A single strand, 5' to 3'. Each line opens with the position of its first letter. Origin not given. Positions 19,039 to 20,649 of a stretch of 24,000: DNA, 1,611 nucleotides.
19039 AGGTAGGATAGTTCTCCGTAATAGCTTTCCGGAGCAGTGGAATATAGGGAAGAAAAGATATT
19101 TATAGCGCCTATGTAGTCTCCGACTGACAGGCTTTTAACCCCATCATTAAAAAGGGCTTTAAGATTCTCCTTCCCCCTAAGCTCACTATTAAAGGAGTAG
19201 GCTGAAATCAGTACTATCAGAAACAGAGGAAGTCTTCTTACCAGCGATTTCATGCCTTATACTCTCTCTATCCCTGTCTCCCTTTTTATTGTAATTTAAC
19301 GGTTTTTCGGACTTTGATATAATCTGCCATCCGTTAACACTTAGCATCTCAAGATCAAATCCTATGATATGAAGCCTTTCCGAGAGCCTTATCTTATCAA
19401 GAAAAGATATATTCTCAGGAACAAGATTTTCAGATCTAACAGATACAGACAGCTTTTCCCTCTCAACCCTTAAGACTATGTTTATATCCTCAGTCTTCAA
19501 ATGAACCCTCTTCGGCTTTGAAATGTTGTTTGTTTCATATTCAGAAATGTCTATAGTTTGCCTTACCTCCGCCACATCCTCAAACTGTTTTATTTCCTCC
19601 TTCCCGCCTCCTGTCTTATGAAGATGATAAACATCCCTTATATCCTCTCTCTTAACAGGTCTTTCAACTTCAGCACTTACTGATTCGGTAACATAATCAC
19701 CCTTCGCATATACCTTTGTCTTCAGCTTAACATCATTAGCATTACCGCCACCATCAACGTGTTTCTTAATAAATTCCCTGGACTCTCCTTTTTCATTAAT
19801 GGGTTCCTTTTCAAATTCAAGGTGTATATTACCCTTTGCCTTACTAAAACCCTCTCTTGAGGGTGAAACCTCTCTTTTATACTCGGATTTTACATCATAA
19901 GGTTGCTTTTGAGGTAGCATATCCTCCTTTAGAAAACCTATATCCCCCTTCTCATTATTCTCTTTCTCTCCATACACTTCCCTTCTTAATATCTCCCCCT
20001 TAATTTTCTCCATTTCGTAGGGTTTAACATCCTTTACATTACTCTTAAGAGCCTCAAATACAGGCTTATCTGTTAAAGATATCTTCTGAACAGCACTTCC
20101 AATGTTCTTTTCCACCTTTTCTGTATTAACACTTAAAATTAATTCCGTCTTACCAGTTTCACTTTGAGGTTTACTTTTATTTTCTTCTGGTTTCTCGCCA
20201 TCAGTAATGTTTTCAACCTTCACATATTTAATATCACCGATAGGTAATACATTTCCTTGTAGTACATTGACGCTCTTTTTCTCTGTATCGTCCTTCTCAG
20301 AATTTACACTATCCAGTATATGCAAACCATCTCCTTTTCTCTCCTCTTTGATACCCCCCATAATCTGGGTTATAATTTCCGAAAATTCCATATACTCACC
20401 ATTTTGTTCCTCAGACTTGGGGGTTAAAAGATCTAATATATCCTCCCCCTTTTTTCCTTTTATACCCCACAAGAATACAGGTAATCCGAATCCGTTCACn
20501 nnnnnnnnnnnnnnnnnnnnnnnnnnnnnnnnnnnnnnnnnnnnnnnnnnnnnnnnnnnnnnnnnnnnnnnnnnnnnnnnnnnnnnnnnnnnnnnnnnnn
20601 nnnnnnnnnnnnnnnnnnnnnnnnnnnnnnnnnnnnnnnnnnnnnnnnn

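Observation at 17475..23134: Complete but split synthase-dependent exopolysaccharide secretion module (beta-barrel + c-di-GMP-gated synthase + periplasmic TPR protein + unknown charged protein)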

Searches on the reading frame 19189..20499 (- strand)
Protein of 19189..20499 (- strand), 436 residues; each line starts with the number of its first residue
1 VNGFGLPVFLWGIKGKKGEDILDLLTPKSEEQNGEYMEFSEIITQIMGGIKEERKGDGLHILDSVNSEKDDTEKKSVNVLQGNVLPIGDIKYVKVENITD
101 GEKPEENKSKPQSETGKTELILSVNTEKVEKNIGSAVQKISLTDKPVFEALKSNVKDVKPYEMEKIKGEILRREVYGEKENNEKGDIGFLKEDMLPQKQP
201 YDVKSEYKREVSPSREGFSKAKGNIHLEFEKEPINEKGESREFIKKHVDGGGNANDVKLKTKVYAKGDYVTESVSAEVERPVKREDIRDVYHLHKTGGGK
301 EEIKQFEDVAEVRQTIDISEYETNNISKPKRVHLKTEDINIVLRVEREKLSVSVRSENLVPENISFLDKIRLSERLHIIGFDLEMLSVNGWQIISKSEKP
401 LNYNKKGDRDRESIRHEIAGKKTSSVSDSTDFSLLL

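Call 4: search_protein_families(library=pfam, proteins=[window:19189-20499:-], max_evalue=0.01)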
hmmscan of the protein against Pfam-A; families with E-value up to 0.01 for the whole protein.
window:19189-20499:- (436 aa): 0 families

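Call 5: search_protein_families(library=ncbifam, proteins=[window:19189-20499:-], max_evalue=0.01)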
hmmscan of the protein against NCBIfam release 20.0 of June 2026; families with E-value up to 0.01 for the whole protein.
window:19189-20499:- (436 aa): 0 families

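Call 6: search_protein_families(library=pfam, proteins=[window:19189-20499:-], max_evalue=10)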
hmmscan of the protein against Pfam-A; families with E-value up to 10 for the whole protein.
window:19189-20499:- (436 aa): 0 families

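Call 16: find_homologous_proteins(query=window:19189-20499:-, max_evalue=0.001)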
Query window:19189-20499:- (436 aa): 5 proteins with E <= 0.001 among 8000 candidates.
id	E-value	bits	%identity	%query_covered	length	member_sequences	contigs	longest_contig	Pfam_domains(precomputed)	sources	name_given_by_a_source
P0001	2.1e-264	895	96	100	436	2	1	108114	-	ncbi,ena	-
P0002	1.5e-218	744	81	100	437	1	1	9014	-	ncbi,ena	-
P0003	5.6e-197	673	74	100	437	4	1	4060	-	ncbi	-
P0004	1.2e-184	632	69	100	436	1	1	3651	-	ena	-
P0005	3.5e-69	252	41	100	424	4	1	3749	-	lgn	-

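Call 17: find_encoding_contigs(protein=P0001, flank=10000, max_places=3)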
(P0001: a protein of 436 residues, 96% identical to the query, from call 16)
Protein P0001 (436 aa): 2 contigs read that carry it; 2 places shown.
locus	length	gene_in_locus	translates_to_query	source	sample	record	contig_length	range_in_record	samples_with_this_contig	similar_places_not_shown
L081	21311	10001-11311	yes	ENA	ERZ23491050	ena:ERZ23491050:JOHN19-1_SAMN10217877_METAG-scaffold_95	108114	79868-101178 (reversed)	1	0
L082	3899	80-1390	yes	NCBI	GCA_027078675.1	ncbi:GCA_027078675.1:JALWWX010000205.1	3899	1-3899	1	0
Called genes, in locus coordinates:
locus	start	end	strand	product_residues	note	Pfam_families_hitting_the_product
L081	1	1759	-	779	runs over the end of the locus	PF00082:Peptidase_S8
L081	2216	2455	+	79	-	-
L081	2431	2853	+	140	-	PF01850:PIN, PF13470:PIN_3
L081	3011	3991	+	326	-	PF02562:PhoH, PF13245:AAA_19 (weak), PF13604:AAA_30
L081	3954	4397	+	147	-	PF02130:YbeY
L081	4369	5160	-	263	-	PF00210:Ferritin, PF03232:COQ7 (faint), PF12902:Ferritin-like (weak), PF05067:Mn_catalase (faint), PF02915:Rubrerythrin (weak)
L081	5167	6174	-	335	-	PF01018:GTP1_OBG, PF01926:MMR_HSR1, PF02421:FeoB_N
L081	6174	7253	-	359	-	PF03462:PCRF, PF00472:RF-1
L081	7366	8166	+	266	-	-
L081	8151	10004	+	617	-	PF05157:MshEN (weak), PF00535:Glycos_transf_2, PF13641:Glyco_tranf_2_3, PF13632:Glyco_trans_2_3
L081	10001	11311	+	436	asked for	-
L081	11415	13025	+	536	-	PF07719:TPR_2 (faint), PF13424:TPR_12 (faint), PF13428:TPR_14 (faint), PF14559:TPR_19 (faint)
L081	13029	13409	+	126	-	-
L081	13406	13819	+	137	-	PF00460:Flg_bb_rod, PF06429:Flg_bbr_C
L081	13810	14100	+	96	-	PF02049:FliE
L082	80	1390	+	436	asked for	-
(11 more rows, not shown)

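Call 18: find_encoding_contigs(protein=P0005, flank=10000, max_places=3)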
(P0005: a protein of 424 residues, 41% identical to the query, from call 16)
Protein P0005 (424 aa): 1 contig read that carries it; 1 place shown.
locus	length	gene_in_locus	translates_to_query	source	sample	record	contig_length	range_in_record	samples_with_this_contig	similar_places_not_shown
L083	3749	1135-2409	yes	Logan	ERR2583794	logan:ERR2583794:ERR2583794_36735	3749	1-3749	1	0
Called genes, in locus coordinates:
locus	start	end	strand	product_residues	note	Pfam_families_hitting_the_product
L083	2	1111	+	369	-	?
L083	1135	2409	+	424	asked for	-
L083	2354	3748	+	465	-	?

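Call 25: search_protein_families(library=pfam, alignment_id=A1, max_evalue=10)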
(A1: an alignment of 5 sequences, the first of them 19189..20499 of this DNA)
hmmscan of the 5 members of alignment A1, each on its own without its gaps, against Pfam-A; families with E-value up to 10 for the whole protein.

A. member 1, window:19189-20499:- (436 aa): 0 families

B. families by the number of members that match (of 5 scanned): 2 families
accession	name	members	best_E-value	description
PF21241.2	UvsW_N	1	0.083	DNA helicase UvsW, N-terminal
PF11310.13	DUF3113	1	5.7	Protein of unknown function (DUF3113)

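Call 26: search_solved_structures(query=A1, max_evalue=10, show_alignments=2)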
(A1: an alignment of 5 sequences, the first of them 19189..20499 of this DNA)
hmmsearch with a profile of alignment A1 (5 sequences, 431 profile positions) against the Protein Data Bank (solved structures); distinct sequences matched with E-value up to 10: 1.
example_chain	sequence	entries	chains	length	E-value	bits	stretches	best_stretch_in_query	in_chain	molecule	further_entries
4fur_A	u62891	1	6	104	2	10.8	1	36-89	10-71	Urease subunit gamma 2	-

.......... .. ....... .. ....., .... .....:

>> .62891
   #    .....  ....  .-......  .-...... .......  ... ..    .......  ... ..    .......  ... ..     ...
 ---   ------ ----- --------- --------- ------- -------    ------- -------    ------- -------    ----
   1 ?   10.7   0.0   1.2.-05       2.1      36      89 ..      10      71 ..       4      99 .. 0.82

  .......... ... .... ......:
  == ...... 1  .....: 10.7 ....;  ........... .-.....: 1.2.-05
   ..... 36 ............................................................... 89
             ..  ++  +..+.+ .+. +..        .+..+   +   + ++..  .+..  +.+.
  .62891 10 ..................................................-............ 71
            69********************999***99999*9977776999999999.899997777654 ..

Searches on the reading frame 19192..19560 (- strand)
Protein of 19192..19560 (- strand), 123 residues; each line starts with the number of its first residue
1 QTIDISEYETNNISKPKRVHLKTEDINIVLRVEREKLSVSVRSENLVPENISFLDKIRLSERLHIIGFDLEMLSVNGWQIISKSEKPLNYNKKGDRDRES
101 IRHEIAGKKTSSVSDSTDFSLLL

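Call 46: predict_structure(alignment_id=A3)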
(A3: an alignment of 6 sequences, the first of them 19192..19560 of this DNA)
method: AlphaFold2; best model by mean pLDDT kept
length: 123 residues; sequences in the alignment: 6
mean_pLDDT: 38.3   pTM: 0.28
mean pLDDT of the five models: 38.3, 36.4, 36.4, 36.0, 35.6
residues with pLDDT >= 90: 0; 70-90: 0; 50-70: 10; < 50: 113
segments of 3 or more residues with pLDDT < 50: 1-54, 64-95, 97-123
pLDDT, mean of each block of 10 residues (from residue 1): 30 36 36 37 39 53 47 41 36 42 37 29 24
secondary structure, 60 per line:
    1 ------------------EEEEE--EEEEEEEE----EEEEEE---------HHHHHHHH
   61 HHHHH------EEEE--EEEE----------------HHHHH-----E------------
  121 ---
elements in order: E19-23 E26-33 E38-43 H53-65 E72-75 E78-81 H98-102

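Call 54: search_protein_families(library=pfam, alignment_id=A5, max_evalue=10)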
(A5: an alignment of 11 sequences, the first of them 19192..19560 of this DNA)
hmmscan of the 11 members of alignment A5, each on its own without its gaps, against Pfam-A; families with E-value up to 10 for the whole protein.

A. member 1, window:19192-19560:- (123 aa): 0 families

B. families by the number of members that match (of 11 scanned): 5 families
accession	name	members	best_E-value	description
PF08796.15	DUF1797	1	0.056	Protein of unknown function (DUF1797)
PF03755.18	YicC-like_N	1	0.062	Endoribonuclease YicC-like, N-terminal region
PF03673.18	UPF0128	1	0.068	Uncharacterised protein family (UPF0128)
PF21241.2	UvsW_N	1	0.071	DNA helicase UvsW, N-terminal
PF08475.15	Baculo_VP91_N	1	0.19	Viral capsid protein 91 N-terminal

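Call 55: search_solved_structures(query=A5, max_evalue=10, show_alignments=3)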
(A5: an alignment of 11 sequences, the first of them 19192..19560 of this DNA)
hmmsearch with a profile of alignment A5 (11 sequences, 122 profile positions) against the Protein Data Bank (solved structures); distinct sequences matched with E-value up to 10: 1.
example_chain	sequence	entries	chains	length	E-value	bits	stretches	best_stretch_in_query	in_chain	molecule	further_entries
3goz_A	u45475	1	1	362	0.87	12.7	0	41-86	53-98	Leucine-rich repeat-containing protein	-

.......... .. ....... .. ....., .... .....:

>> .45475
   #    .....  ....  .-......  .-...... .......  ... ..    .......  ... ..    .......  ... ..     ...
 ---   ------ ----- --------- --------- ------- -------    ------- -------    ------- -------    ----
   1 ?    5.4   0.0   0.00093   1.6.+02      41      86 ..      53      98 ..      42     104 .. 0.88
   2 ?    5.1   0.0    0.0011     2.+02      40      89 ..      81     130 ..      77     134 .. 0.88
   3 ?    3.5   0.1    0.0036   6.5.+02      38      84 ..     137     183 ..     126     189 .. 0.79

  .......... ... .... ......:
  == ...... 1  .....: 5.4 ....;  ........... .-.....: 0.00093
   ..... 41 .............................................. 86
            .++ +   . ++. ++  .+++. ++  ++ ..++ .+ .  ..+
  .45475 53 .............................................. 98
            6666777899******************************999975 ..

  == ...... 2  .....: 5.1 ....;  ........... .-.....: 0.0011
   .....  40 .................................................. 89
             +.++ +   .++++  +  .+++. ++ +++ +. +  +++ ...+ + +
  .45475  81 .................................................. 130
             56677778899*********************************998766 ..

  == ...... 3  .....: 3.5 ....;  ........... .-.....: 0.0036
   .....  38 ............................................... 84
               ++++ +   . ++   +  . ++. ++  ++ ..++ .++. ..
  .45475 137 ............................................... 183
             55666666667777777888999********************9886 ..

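Call 82: search_protein_families(library=ncbifam, alignment_id=A5, max_evalue=10)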
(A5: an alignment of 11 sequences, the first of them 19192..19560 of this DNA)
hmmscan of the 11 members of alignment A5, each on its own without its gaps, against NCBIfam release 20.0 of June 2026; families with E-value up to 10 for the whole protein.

A. member 1, window:19192-19560:- (123 aa): 0 families

B. families by the number of members that match (of 11 scanned): 2 families
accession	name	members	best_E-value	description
TIGR00345.1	GET3_arsA_TRC40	1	0.038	TRC40/GET3/ArsA family transport-energizing ATPase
NF010440.0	PRK13866.1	1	0.06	plasmid partitioning protein RepB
